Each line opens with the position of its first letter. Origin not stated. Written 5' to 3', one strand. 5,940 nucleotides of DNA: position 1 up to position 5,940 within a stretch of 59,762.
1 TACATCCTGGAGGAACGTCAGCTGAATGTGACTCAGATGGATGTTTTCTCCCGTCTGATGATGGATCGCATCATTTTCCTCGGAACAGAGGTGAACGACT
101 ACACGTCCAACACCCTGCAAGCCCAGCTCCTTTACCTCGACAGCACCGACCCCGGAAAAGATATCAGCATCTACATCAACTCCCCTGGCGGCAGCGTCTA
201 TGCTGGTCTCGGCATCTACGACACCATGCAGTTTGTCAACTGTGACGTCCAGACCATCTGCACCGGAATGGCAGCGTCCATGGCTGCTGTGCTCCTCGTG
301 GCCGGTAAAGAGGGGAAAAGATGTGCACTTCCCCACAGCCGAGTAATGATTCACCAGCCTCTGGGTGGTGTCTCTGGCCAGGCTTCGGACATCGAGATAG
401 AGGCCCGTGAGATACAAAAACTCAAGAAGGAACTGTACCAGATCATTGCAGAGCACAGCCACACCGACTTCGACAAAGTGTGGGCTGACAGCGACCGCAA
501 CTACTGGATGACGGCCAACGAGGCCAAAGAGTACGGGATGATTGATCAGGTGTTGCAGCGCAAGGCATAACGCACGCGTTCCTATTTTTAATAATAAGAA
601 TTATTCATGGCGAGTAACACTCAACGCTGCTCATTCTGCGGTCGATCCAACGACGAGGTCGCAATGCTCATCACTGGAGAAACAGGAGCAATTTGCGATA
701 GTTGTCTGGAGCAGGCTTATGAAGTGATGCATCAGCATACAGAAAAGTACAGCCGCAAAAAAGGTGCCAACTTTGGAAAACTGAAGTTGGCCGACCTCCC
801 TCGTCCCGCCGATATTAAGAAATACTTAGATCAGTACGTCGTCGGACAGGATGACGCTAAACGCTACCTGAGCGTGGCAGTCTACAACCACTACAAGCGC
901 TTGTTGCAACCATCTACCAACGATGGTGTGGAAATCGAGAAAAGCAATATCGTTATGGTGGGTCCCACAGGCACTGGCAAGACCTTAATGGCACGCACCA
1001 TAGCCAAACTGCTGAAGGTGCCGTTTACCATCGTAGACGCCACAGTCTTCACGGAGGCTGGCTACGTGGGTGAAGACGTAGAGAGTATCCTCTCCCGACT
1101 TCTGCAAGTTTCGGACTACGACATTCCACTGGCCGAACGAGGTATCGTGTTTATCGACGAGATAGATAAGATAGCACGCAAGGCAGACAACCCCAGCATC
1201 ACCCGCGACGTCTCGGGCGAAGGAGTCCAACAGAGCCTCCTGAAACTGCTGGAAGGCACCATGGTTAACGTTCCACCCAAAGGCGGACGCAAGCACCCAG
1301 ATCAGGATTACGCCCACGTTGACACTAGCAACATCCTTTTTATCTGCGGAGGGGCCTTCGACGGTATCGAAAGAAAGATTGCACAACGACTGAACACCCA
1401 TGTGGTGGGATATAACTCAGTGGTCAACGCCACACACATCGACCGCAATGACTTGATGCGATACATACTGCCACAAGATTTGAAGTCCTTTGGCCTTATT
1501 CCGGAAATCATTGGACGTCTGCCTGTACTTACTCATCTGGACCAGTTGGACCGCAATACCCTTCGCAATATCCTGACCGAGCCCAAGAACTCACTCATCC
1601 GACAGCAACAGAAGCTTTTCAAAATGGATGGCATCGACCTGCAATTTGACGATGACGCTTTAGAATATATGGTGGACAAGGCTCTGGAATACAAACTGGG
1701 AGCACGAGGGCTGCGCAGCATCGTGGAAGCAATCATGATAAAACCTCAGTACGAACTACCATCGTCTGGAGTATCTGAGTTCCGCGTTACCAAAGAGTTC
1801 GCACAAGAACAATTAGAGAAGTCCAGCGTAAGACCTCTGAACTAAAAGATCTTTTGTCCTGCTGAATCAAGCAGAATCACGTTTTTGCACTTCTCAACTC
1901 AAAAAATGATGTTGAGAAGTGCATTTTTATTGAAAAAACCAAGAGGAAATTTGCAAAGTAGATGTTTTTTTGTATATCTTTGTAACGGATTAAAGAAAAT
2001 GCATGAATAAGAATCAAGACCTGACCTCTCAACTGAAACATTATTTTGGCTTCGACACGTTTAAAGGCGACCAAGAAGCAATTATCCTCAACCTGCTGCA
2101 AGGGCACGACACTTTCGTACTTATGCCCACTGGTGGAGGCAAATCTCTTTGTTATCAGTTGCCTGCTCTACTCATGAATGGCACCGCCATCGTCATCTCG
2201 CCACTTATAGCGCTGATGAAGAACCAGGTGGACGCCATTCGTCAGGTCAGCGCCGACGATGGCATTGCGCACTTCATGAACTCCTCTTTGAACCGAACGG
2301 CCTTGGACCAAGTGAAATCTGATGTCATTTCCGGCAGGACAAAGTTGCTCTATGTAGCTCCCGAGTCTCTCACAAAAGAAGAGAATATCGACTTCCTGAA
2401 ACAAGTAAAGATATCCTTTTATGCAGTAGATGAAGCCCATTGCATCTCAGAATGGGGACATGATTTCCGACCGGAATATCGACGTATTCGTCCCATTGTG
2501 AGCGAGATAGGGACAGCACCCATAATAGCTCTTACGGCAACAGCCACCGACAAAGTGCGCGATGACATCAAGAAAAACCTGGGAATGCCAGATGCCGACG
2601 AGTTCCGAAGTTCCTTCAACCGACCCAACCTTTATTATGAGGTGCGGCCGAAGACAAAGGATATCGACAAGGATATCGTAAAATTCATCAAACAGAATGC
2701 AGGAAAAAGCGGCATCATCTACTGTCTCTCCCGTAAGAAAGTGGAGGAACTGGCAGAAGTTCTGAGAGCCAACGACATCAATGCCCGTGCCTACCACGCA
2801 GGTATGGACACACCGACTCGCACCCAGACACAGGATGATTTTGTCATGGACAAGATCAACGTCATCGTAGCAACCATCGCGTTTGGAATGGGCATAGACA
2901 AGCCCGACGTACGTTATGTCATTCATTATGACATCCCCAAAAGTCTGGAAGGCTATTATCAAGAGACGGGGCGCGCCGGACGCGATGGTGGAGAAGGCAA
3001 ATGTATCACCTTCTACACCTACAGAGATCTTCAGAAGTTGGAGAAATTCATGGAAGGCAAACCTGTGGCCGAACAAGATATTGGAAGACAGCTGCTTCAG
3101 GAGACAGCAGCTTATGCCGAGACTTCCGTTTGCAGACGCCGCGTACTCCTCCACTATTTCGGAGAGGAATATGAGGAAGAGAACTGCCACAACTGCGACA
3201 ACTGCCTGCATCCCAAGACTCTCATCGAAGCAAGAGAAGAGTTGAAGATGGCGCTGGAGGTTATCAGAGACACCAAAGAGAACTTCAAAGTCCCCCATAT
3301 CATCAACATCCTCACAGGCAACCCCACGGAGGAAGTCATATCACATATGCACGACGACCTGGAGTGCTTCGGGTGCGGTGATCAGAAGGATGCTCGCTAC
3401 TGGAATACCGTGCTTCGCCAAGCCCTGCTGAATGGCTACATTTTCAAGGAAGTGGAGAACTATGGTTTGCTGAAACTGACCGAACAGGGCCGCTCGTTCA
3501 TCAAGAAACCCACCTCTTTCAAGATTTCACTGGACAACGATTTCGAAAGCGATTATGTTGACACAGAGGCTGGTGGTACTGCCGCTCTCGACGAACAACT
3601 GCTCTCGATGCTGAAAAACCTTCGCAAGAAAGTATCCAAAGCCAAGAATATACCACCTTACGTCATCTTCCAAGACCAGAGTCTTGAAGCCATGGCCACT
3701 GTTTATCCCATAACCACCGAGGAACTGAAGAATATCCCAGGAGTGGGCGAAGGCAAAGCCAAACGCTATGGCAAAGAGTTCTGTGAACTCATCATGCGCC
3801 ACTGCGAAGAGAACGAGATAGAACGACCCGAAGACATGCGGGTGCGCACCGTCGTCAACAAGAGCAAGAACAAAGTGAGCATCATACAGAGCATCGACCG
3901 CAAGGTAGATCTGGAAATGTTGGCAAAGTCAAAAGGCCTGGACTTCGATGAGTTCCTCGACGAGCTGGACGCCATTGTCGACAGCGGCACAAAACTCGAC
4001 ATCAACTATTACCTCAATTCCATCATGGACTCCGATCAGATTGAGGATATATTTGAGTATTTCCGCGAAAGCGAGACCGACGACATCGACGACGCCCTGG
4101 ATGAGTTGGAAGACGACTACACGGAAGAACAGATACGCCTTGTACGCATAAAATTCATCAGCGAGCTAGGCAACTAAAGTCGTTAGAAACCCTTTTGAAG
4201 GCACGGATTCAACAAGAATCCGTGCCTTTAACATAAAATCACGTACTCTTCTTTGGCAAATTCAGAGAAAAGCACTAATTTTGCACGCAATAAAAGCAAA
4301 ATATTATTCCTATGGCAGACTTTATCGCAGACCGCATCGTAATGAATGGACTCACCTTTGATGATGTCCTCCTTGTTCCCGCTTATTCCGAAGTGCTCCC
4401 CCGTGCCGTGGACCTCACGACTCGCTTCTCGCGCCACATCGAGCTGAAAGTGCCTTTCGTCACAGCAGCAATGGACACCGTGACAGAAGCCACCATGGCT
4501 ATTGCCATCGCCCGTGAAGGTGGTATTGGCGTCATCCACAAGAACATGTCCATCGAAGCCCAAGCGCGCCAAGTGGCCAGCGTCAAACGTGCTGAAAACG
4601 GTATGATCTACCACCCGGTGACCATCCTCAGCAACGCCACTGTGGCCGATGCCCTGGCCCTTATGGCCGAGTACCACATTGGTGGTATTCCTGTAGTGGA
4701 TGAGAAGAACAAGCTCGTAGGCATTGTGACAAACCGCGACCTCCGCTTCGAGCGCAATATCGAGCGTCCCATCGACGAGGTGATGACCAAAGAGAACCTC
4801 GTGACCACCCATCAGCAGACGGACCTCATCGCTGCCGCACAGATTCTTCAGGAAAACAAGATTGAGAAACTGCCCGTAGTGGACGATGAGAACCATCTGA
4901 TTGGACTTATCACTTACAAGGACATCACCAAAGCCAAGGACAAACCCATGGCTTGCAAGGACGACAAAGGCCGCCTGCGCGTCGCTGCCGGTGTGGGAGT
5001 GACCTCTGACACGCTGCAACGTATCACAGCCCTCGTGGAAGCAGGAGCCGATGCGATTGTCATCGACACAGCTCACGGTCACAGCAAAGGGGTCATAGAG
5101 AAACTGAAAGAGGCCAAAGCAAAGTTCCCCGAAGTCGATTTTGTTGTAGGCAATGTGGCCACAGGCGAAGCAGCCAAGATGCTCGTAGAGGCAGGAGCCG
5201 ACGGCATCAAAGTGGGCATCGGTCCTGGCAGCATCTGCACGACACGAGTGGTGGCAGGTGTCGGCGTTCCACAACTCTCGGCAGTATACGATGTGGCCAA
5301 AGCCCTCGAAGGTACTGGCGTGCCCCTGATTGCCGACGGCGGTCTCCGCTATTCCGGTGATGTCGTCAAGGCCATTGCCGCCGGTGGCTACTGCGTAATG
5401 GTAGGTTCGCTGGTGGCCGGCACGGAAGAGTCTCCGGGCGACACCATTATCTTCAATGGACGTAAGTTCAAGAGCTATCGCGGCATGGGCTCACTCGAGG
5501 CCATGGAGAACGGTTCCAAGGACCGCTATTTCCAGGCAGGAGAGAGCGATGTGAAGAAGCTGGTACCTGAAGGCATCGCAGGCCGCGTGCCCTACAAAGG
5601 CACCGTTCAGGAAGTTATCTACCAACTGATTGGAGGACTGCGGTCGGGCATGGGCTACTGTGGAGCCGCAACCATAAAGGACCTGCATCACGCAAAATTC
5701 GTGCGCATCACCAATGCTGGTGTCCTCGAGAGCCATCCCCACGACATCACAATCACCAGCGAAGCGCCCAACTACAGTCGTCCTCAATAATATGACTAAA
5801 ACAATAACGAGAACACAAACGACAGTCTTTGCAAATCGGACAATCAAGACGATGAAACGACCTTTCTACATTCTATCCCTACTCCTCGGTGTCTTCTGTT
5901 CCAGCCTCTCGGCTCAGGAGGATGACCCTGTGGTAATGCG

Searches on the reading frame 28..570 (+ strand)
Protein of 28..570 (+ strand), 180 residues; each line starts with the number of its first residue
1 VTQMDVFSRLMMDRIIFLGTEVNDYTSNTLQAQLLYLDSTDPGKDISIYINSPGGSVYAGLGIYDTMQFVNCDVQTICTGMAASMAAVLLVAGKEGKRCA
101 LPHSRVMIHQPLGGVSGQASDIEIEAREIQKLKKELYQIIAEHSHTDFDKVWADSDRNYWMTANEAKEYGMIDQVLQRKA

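Call 17: search_protein_families(library=pfam, proteins=[window:28-570:+], max_evalue=0.001)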
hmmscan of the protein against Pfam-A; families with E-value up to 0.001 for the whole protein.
window:28-570:+ (180 aa): 1 family
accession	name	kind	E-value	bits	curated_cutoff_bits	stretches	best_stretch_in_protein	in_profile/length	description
PF00574.28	CLP_protease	-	2e-78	262.8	20.2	1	3-178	6-181/182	Clp protease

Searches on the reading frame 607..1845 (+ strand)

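Call 17: search_protein_families(library=pfam, proteins=[window:607-1845:+], max_evalue=0.001)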
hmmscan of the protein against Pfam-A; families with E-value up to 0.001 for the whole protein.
window:607-1845:+ (412 aa): 11 families
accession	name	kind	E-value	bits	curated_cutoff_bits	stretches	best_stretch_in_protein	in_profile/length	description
PF07724.20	AAA_2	-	3.4e-31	109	27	1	112-307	3-165/166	AAA domain (Cdc48 subfamily)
PF00004.35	AAA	-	3.9e-16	60.1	21.2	1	115-246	1-105/131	ATPase family associated with various cellular activities (AAA)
PF06689.19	zf-C4_ClpX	-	5.5e-15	55.4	27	1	7-42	2-38/39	ClpX C4-type zinc finger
PF10431.15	ClpB_D2-small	-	7.3e-10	39.2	21.9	1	314-388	1-71/81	C-terminal, D2-small domain, of ClpB protein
PF07728.20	AAA_5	-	5e-07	30.2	22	1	114-192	1-81/139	AAA domain (dynein-related subfamily)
PF01078.27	Mg_chelatase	-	2.3e-06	27.6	20.3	0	113-136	23-46/207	Magnesium chelatase, subunit ChlI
PF05496.18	RuvB_N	-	1e-05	25.8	27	1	73-194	5-101/159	Holliday junction DNA helicase RuvB P-loop domain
PF00493.29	MCM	-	1.6e-05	24.6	23.3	1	71-192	19-136/224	MCM P-loop domain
PF00158.32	Sigma54_activat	-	5e-05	23.5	20.2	0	111-135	21-45/168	Sigma-54 interaction domain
PF12775.13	AAA_7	-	0.00011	22.2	25.8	1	112-188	33-111/181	P-loop containing dynein motor region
PF13401.12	AAA_22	-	0.0003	21.5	27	0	112-158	5-54/130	AAA domain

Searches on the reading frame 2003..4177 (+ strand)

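Call 17: search_protein_families(library=pfam, proteins=[window:2003-4177:+], max_evalue=0.001)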
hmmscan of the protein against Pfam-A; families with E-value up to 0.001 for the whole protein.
window:2003-4177:+ (724 aa): 7 families
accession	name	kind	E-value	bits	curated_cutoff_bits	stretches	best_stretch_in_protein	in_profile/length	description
PF00270.35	DEAD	-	1e-25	90.9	26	1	23-186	3-165/167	DEAD/DEAH box helicase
PF09382.16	RQC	-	7.7e-24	84.2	23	1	407-513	4-110/114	RQC domain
PF21220.3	RecQ-1-like_HTH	-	1e-22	80.4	27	1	621-671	1-51/51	RecQ-1-like, helix-turn-helix domain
PF00271.37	Helicase_C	-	1.2e-22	80.7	23.5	1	224-329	5-110/110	Helicase conserved C-terminal domain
PF00570.28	HRDC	-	7.9e-20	71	23.8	1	531-597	2-68/68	HRDC domain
PF16124.10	RecQ_Zn_bind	-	2.2e-18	67.2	25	1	340-402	1-66/66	RecQ zinc-binding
PF04851.21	ResIII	-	0.00012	22.4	22.5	1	26-181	10-162/164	Type III restriction enzyme, res subunit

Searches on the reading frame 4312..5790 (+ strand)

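Call 17: search_protein_families(library=pfam, proteins=[window:4312-5790:+], max_evalue=0.001)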
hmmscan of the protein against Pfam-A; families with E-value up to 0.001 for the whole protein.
window:4312-5790:+ (492 aa): 5 families
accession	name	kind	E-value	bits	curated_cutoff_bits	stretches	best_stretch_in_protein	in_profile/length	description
PF00478.31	IMPDH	-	1.2e-160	534.6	25.6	1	13-477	1-345/345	IMP dehydrogenase / GMP reductase domain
PF00571.33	CBS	-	9e-29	100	24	2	98-145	5-52/57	CBS domain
PF01070.24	FMN_dh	-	2.4e-07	30.5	24.9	1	275-366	219-303/350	FMN-dependent dehydrogenase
PF03060.21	NMO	-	2.7e-07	30.7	28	1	225-377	95-234/331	Nitronate monooxygenase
PF01645.23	Glu_synthase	-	0.00071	19.3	20.4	1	261-366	194-305/369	Conserved region in glutamate synthase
